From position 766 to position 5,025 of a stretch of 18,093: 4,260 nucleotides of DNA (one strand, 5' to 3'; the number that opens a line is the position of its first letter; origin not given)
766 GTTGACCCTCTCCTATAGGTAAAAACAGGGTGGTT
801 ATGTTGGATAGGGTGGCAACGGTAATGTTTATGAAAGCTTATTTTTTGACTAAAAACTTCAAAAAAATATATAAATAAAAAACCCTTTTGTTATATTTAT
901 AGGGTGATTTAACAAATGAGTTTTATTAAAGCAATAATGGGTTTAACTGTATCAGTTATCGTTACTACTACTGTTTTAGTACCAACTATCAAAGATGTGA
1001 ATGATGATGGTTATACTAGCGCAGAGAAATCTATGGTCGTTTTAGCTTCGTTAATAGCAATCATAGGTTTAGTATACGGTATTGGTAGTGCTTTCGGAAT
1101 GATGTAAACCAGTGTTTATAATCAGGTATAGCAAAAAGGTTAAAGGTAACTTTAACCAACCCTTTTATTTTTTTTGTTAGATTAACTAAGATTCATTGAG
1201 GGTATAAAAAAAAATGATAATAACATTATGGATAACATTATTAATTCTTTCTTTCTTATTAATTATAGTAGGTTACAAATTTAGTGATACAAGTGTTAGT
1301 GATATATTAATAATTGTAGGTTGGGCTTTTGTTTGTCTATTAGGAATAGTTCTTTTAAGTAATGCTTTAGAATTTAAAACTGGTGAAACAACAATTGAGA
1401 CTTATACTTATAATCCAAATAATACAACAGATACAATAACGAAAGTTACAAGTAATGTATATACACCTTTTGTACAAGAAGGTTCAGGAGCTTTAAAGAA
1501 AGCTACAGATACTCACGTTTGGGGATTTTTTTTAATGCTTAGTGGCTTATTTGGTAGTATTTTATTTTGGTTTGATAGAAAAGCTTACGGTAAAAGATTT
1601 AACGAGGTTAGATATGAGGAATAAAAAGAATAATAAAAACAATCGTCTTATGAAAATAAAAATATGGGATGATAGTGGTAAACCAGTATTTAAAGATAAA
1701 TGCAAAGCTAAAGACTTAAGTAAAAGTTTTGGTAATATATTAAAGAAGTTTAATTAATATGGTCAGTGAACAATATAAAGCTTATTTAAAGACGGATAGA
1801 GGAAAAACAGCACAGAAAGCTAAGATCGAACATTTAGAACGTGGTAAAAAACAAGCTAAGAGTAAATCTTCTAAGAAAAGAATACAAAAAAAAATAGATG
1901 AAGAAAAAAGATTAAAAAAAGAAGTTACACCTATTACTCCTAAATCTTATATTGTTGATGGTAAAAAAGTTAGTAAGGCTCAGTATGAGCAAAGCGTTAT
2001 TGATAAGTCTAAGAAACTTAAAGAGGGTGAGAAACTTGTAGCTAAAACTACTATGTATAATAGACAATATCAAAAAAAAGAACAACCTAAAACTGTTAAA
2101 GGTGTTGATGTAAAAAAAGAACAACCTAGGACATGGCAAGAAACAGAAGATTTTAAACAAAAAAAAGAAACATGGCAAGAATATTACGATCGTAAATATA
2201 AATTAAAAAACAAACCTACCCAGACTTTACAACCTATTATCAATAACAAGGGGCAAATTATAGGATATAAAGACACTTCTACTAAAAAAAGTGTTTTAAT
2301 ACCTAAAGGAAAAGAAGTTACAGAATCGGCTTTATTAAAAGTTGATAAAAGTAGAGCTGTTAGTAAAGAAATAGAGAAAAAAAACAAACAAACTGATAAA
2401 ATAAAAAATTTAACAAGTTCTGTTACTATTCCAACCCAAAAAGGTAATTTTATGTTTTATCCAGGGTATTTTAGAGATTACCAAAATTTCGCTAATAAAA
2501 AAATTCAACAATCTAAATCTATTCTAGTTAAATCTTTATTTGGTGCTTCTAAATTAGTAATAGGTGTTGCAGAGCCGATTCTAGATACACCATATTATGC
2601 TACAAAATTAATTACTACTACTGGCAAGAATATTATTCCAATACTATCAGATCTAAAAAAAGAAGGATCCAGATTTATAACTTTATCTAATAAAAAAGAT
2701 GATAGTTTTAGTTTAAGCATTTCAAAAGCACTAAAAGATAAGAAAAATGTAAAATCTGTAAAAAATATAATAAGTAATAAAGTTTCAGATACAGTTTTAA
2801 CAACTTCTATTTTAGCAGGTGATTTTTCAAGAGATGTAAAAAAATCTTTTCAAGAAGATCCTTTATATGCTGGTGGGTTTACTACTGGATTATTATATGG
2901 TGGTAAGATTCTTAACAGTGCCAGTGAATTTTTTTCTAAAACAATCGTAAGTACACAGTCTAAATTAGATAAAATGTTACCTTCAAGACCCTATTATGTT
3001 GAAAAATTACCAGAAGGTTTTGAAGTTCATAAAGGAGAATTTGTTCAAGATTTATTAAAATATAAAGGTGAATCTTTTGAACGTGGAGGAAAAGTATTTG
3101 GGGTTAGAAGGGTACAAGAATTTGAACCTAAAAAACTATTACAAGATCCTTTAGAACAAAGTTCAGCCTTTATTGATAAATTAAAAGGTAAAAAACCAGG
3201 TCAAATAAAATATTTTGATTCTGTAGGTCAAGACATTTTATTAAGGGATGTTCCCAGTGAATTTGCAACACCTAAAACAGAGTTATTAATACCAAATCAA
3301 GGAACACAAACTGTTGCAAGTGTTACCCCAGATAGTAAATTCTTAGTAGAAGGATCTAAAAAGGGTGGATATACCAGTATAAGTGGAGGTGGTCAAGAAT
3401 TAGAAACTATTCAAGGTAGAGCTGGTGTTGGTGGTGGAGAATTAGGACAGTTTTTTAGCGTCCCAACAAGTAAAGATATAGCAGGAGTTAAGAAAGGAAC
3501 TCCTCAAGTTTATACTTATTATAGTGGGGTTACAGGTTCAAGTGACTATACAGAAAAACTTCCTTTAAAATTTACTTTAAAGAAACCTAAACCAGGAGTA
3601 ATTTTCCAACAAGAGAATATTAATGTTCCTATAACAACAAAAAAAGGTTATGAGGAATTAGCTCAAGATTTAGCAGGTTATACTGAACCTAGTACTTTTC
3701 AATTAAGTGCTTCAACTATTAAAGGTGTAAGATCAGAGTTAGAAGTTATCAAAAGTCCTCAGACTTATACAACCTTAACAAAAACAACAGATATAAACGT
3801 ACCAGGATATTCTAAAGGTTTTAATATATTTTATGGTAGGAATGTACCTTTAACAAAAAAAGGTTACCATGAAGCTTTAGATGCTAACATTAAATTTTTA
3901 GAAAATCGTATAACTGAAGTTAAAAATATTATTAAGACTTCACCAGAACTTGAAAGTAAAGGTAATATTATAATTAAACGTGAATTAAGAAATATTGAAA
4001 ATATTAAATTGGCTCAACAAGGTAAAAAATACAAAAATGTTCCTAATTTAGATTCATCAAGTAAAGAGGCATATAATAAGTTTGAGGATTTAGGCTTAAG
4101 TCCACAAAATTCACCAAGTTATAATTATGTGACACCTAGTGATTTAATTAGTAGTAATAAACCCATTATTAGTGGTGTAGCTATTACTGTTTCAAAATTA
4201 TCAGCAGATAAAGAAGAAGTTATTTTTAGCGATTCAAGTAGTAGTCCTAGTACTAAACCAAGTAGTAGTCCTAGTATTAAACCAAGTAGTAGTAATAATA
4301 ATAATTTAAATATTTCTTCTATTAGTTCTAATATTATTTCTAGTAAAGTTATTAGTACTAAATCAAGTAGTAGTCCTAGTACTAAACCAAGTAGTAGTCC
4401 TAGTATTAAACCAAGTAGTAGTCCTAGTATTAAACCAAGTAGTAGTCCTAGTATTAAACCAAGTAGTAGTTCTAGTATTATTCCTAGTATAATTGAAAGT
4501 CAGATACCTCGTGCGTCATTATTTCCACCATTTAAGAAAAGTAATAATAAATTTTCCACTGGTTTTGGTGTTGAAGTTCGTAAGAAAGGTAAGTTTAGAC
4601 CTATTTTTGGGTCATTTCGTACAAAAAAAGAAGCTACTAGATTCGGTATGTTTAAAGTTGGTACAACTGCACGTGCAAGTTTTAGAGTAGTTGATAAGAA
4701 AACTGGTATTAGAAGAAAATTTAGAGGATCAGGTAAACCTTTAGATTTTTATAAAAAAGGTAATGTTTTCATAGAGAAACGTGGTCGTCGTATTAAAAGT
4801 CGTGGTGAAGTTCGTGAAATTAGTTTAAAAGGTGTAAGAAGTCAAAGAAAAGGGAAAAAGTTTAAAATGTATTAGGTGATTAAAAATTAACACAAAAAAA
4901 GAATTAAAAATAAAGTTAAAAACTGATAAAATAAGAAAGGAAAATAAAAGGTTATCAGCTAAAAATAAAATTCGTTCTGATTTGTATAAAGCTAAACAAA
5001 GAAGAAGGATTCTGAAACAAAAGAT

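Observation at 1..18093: Complete ~18-kb circular replicon: candidate genome of an undescribed archaeal virus or virus-like plasmid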

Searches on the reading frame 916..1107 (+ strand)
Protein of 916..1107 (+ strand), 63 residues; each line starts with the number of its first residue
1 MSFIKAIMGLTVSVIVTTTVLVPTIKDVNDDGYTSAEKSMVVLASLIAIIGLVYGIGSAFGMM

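Call 6: search_protein_families(library=pfam, max_evalue=0.1, proteins=[window:916-1107:+])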
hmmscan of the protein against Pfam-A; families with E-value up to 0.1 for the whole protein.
window:916-1107:+ (63 aa): 1 family
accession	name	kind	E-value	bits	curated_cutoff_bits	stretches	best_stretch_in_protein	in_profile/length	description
PF20535.3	DUF6750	-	0.053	13.9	27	1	3-56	26-79/128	Family of unknown function (DUF6750)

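Call 9: search_protein_families(library=phrogs, max_evalue=0.01, proteins=[window:916-1107:+])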
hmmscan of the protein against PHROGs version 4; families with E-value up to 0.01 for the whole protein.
window:916-1107:+ (63 aa): 0 families

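Call 52: find_homologous_proteins(query=window:916-1107:+, max_evalue=0.01)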
Query window:916-1107:+ (63 aa): 20 proteins with E <= 0.01 among 20 candidates.
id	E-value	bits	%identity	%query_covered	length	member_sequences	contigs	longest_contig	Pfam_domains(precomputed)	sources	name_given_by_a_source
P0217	2.3e-29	117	100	100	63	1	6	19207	-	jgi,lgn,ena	-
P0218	1.0e-26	108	92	100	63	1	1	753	-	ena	-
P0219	1.6e-26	108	92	100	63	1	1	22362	-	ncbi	-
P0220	6.4e-26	106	89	100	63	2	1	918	-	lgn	-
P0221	1.6e-25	105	89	100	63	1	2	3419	-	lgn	-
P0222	3.4e-25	104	87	100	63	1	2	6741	-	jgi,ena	-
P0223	7.2e-25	103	84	100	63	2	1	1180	-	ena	-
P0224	9.1e-25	102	84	100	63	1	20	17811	-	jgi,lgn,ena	-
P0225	9.3e-25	102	90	100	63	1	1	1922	-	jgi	-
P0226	1.1e-24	102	86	100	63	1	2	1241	-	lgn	-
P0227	2.0e-24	101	89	100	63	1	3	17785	-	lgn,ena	-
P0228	2.3e-24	101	86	100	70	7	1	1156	-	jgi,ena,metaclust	metaclust:\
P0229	2.4e-24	101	86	100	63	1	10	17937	-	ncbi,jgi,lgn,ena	-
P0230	3.0e-24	101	83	100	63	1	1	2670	-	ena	-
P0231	3.1e-23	97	84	100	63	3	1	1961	-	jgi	-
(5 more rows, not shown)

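Call 86: predict_structure(alignment_id=A5)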
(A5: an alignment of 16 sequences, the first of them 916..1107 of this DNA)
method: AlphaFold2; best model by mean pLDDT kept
length: 63 residues; sequences in the alignment: 16
mean_pLDDT: 81.7   pTM: 0.53
mean pLDDT of the five models: 81.7, 80.1, 71.8, 70.8, 65.8
residues with pLDDT >= 90: 0; 70-90: 60; 50-70: 3; < 50: 0
segments of 3 or more residues with pLDDT < 50: none
pLDDT, mean of each block of 10 residues (from residue 1): 81 86 79 82 84 82 65
secondary structure, 60 per line:
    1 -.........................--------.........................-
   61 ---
elements in order: H2-26 H35-59

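Call 88: fold_search(model_id=the predicted structure, library=viral)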
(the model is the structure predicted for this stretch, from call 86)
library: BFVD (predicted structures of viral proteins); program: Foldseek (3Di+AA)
matches with E <= 10: 78; with E <= 0.001: 0
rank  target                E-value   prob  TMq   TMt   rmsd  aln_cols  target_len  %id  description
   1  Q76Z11                1.7e+00  0.80  0.70  0.71   2.4        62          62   19  Uncharacterized protein [Aeromonas phage Aeh1]
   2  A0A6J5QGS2            2.3e+00  0.38  0.55  0.52   4.3        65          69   20  Uncharacterized protein [uncultured Caudovirales phage]
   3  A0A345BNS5            2.3e+00  0.14  0.36  0.31   7.3        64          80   14  (no name in the UniProt tables at hand)
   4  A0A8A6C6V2            2.7e+00  0.44  0.58  0.25   3.1        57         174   14  (no name in the UniProt tables at hand)
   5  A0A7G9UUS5            3.3e+00  0.14  0.42  0.35   8.9        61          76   13  (no name in the UniProt tables at hand)
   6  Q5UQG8                3.9e+00  0.41  0.65  0.34   3.1        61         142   13  Uncharacterized protein L817 [Acanthamoeba polyphaga mimivirus]
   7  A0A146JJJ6            3.9e+00  0.15  0.42  0.43   4.6        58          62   19  (no name in the UniProt tables at hand)
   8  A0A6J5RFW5            3.9e+00  0.13  0.37  0.36   4.7        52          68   19  Uncharacterized protein [uncultured Caudovirales phage]
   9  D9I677                4.2e+00  0.57  0.74  0.66   1.6        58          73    9  Uncharacterized protein [Acinetobacter phage 133]
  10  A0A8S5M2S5            4.2e+00  0.23  0.51  0.48   3.6        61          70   10  Holin [Siphoviridae sp. ctOkv13]
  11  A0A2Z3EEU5            4.5e+00  0.30  0.59  0.59   2.9        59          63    8  (no name in the UniProt tables at hand)
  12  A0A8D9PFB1            4.5e+00  0.16  0.46  0.46   7.8        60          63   10  (no name in the UniProt tables at hand)
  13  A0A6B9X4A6            4.5e+00  0.16  0.42  0.23   4.8        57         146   14  Uncharacterized protein [Escherichia phage adrianh]
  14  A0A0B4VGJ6            4.5e+00  0.06  0.32  0.20  10.2        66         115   24  Uncharacterized protein [Tipula oleracea nudivirus]
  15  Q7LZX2                4.7e+00  0.08  0.32  0.12   8.6        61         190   18  Nonstructural protein NS3 (Fragment) [Palyam virus]
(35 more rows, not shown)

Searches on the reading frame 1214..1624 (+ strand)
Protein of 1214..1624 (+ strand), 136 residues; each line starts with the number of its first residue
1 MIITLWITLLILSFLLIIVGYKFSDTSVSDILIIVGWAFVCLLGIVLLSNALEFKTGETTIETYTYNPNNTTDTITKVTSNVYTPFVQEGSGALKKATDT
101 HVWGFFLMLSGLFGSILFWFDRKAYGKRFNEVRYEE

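Call 6: search_protein_families(library=pfam, max_evalue=0.1, proteins=[window:1214-1624:+])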
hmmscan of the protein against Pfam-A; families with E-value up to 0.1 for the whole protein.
window:1214-1624:+ (136 aa): 0 families

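Call 9: search_protein_families(library=phrogs, max_evalue=0.01, proteins=[window:1214-1624:+])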
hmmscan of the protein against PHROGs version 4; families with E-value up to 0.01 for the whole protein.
window:1214-1624:+ (136 aa): 1 family
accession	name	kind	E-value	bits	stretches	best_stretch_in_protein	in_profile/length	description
phrog_24230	-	unknown function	0.0019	19.5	1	25-72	47-94/111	-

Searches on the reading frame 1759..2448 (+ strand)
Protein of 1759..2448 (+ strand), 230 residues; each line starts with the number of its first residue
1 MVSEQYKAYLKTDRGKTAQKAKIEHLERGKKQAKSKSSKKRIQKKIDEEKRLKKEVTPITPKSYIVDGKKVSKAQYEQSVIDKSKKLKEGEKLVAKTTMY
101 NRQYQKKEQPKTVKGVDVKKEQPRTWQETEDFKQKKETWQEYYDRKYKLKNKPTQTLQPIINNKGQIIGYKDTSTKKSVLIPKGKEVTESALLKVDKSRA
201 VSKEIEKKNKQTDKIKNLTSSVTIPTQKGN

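Call 92: search_protein_families(library=pfam, max_evalue=1, proteins=[window:1759-2448:+])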
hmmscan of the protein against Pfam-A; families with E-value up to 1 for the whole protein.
window:1759-2448:+ (230 aa): 2 families
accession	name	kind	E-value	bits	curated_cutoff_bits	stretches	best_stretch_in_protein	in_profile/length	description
PF10891.13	DUF2719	-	0.098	13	26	1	39-81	6-46/81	Protein of unknown function (DUF2719)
PF13866.11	zf-SAP30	-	0.26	11.9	25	1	23-70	9-55/72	SAP30 zinc-finger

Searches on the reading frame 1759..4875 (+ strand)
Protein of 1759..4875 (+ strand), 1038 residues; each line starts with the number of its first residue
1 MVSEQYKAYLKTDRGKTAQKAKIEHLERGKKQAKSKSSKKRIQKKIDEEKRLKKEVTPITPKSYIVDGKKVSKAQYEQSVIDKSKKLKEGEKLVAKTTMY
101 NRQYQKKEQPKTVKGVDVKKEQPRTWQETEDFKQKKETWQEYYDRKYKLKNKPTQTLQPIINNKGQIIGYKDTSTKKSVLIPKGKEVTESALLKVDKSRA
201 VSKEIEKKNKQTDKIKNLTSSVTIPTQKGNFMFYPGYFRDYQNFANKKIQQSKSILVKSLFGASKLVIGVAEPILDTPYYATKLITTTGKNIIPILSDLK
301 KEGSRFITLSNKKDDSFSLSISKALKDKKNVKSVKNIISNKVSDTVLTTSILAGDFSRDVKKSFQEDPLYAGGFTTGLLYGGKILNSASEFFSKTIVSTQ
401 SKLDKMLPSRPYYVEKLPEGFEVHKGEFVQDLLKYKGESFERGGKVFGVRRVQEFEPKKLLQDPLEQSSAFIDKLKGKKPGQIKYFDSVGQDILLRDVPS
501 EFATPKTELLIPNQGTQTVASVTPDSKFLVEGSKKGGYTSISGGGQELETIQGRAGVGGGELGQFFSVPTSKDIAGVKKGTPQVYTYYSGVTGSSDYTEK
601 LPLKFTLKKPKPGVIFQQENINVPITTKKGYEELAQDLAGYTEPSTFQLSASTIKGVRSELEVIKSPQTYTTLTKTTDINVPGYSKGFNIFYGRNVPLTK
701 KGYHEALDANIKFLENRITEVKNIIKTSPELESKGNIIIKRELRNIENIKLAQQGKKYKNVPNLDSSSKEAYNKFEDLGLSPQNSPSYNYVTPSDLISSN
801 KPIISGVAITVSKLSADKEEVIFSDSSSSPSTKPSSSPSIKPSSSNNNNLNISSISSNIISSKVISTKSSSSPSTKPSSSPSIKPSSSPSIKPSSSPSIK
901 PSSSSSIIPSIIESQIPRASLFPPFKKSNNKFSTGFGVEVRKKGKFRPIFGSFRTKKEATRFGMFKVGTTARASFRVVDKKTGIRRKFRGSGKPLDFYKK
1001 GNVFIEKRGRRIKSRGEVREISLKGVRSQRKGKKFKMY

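Call 6: search_protein_families(library=pfam, max_evalue=0.1, proteins=[window:1759-4875:+])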
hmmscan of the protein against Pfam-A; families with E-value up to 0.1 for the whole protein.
window:1759-4875:+ (1038 aa): 0 families

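Call 9: search_protein_families(library=phrogs, max_evalue=0.01, proteins=[window:1759-4875:+])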
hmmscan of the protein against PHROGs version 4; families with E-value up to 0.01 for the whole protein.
window:1759-4875:+ (1038 aa): 0 families

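Call 84: search_protein_families(library=ncbifam, max_evalue=0.01, proteins=[window:1759-4875:+])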
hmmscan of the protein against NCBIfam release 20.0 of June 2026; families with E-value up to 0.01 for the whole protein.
window:1759-4875:+ (1038 aa): 0 families

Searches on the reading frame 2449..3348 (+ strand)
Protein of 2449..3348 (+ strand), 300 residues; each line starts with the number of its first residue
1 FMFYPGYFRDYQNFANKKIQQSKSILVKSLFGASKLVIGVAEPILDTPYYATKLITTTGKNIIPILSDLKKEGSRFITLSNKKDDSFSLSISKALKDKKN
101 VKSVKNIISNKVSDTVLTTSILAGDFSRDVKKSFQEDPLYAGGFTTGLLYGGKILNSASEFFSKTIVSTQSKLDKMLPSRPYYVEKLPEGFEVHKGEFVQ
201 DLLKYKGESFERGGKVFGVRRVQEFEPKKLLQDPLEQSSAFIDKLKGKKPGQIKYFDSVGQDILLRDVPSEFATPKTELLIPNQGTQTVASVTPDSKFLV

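Call 92: search_protein_families(library=pfam, max_evalue=1, proteins=[window:2449-3348:+])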
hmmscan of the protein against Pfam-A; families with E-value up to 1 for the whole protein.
window:2449-3348:+ (300 aa): 1 family
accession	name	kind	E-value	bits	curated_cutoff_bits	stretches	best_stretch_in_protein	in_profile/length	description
PF18225.7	AbfS_sensor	-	0.2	12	26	1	240-274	11-45/65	Sensor histidine kinase (AbfS) sensor domain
